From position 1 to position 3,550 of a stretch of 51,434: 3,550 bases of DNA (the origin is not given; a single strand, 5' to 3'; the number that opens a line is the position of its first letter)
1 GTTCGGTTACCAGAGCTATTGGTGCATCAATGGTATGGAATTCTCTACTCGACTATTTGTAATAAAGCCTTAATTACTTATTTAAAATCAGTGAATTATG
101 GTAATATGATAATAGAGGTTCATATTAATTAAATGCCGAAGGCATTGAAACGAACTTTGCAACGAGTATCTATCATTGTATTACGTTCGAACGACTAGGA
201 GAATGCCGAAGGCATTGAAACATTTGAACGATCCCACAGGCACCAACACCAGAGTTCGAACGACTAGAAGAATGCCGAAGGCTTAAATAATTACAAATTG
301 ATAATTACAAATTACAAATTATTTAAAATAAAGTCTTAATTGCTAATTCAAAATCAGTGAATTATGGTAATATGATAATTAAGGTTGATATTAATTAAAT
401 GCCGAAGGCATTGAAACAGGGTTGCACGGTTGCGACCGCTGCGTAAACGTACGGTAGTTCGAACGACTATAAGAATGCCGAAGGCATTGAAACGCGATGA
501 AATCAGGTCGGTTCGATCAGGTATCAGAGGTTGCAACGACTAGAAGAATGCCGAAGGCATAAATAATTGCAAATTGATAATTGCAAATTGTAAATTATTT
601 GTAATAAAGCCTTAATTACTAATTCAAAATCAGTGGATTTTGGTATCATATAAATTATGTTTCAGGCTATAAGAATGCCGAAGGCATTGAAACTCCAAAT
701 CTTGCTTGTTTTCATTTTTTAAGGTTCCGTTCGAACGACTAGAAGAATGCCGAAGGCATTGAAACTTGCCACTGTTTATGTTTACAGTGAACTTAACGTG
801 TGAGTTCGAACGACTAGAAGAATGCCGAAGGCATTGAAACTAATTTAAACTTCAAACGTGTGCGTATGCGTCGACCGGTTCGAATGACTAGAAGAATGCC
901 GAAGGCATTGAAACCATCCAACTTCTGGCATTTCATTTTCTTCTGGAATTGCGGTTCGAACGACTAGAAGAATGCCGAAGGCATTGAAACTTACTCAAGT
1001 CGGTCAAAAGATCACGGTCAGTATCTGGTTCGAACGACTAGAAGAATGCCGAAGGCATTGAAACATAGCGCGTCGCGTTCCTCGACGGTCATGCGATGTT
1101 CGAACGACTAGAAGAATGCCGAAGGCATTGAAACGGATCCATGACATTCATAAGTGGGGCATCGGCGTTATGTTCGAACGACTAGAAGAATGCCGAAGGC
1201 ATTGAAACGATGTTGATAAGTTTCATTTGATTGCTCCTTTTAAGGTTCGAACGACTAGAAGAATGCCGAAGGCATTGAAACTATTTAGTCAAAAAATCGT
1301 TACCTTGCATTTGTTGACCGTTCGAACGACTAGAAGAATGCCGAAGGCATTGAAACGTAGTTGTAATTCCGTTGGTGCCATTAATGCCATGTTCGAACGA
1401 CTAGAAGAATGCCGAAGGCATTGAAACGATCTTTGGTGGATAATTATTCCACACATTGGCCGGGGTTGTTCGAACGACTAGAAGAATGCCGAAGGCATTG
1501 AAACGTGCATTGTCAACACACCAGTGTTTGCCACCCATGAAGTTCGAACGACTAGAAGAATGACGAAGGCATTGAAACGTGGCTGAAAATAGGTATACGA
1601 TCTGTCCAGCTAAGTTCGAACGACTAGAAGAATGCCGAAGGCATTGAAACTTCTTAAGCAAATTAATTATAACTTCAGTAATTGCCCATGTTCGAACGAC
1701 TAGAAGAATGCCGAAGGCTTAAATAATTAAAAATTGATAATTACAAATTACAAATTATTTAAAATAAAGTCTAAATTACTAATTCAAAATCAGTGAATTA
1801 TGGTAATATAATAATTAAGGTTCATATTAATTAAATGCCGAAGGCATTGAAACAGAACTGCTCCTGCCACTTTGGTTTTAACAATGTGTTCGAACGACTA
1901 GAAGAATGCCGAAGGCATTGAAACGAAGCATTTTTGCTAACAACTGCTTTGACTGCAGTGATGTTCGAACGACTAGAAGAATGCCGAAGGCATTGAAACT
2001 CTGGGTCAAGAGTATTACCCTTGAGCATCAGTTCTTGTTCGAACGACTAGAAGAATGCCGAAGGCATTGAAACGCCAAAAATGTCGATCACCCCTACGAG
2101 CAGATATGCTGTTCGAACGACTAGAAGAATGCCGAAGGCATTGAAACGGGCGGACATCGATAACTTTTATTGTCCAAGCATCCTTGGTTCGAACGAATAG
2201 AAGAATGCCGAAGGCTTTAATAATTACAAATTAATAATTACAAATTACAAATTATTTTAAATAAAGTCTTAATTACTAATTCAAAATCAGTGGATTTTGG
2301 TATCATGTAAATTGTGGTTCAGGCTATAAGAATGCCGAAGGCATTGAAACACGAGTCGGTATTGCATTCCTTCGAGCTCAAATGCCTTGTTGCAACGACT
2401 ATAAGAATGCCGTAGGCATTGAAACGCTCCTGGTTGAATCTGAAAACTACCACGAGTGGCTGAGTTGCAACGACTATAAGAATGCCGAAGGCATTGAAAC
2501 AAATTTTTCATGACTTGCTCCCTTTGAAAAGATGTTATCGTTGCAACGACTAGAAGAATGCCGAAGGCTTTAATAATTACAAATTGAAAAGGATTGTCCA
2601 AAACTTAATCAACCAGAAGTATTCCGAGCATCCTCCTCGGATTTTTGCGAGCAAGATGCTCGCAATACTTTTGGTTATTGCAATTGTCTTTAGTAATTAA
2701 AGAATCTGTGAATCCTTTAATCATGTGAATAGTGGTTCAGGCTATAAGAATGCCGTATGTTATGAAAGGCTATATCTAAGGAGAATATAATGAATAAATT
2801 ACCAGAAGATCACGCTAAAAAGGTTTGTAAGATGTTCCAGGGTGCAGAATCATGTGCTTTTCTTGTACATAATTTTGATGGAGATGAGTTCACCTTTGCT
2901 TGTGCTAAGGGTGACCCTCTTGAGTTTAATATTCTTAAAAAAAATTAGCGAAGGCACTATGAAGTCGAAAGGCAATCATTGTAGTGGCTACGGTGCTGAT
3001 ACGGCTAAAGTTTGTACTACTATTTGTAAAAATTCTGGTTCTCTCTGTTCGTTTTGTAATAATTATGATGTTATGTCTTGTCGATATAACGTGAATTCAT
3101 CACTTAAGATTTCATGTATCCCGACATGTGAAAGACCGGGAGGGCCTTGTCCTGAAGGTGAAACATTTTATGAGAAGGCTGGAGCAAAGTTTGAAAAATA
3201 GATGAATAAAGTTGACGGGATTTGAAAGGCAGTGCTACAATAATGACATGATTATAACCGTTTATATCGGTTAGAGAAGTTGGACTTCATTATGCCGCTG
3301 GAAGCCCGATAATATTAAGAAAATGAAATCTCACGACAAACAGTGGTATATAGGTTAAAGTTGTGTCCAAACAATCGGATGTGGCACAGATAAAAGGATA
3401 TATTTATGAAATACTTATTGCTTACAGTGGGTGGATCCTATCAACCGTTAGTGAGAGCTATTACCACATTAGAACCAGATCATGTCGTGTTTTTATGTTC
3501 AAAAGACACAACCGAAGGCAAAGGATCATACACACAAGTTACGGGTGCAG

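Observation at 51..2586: One CRISPR locus cut into five mini-arrays by a reiterated leader-like element sitting at the same point of the repeat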

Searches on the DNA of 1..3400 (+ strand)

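Call 9: search_rna_families(source=window, start=1, end=3400, threshold=evalue, max_evalue=1)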
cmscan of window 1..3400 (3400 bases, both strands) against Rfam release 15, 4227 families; matches with E-value up to 1: 16.
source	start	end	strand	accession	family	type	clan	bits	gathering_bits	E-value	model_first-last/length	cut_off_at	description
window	742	765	-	RF01338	CRISPR-DR25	Gene; CRISPR;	CL00014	22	36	0.47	1-25/25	no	CRISPR RNA direct repeat element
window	817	840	-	RF01338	CRISPR-DR25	Gene; CRISPR;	CL00014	22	36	0.47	1-25/25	no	CRISPR RNA direct repeat element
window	891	914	-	RF01338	CRISPR-DR25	Gene; CRISPR;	CL00014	22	36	0.47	1-25/25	no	CRISPR RNA direct repeat element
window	967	990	-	RF01338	CRISPR-DR25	Gene; CRISPR;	CL00014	22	36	0.47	1-25/25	no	CRISPR RNA direct repeat element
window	1041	1064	-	RF01338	CRISPR-DR25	Gene; CRISPR;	CL00014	22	36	0.47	1-25/25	no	CRISPR RNA direct repeat element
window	1111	1134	-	RF01338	CRISPR-DR25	Gene; CRISPR;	CL00014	22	36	0.47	1-25/25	no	CRISPR RNA direct repeat element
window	1185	1208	-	RF01338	CRISPR-DR25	Gene; CRISPR;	CL00014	22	36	0.47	1-25/25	no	CRISPR RNA direct repeat element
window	1258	1281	-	RF01338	CRISPR-DR25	Gene; CRISPR;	CL00014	22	36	0.47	1-25/25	no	CRISPR RNA direct repeat element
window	1333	1356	-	RF01338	CRISPR-DR25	Gene; CRISPR;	CL00014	22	36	0.47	1-25/25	no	CRISPR RNA direct repeat element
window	1404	1427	-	RF01338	CRISPR-DR25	Gene; CRISPR;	CL00014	22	36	0.47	1-25/25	no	CRISPR RNA direct repeat element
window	1481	1504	-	RF01338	CRISPR-DR25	Gene; CRISPR;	CL00014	22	36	0.47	1-25/25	no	CRISPR RNA direct repeat element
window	1627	1650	-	RF01338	CRISPR-DR25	Gene; CRISPR;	CL00014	22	36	0.47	1-25/25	no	CRISPR RNA direct repeat element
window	1901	1924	-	RF01338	CRISPR-DR25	Gene; CRISPR;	CL00014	22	36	0.47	1-25/25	no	CRISPR RNA direct repeat element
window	1976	1999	-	RF01338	CRISPR-DR25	Gene; CRISPR;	CL00014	22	36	0.47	1-25/25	no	CRISPR RNA direct repeat element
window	2050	2073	-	RF01338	CRISPR-DR25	Gene; CRISPR;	CL00014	22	36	0.47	1-25/25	no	CRISPR RNA direct repeat element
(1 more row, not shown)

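Call 32: search_rna_families(source=window, start=1, end=200, threshold=evalue, max_evalue=10)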
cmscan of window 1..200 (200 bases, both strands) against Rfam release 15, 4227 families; matches with E-value up to 10: 8.
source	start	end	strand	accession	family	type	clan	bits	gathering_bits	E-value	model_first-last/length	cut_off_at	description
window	118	151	+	RF01318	CRISPR-DR5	Gene; CRISPR;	CL00015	19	40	1.3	1-37/37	no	CRISPR RNA direct repeat element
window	81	105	-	RF01358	CRISPR-DR39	Gene; CRISPR;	-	18.1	39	2.9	1-31/31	no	CRISPR RNA direct repeat element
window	49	119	+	RF02445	SpR14_sRNA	Gene; sRNA;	-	17.9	50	4.4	1-80/80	no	Streptococcus sRNA SpR14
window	85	181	-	RF00476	snosnR61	Gene; snRNA; snoRNA; CD-box;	CL00051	13.7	45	7.2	1-85/85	no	Small nucleolar RNA snR61/Z1/Z11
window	33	66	+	RF01886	HSR-omega_2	Gene; lncRNA;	-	12.1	55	2.9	50-87/87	no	Heat shock gene hsromega conserved region 2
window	70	200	+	RF00028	Intron_gpI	Intron;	-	9.2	50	5.2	1-198/253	3'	Group I catalytic intron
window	133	200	+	RF00893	MIR854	Gene; miRNA;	-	7.3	50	8.5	1-68/221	3'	MIR854 microRNA precursor family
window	103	200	-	RF02350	psRNA6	Gene; sRNA;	-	6.9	60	8.3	225-333/333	5'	Nitrosomonas sRNA psRNA6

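Call 49: search_dna_similar(query=window:1-2800:+, collection=phages, mode=near, max_evalue=0.01)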
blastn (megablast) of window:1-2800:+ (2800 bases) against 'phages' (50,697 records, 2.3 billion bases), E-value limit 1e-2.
No match.
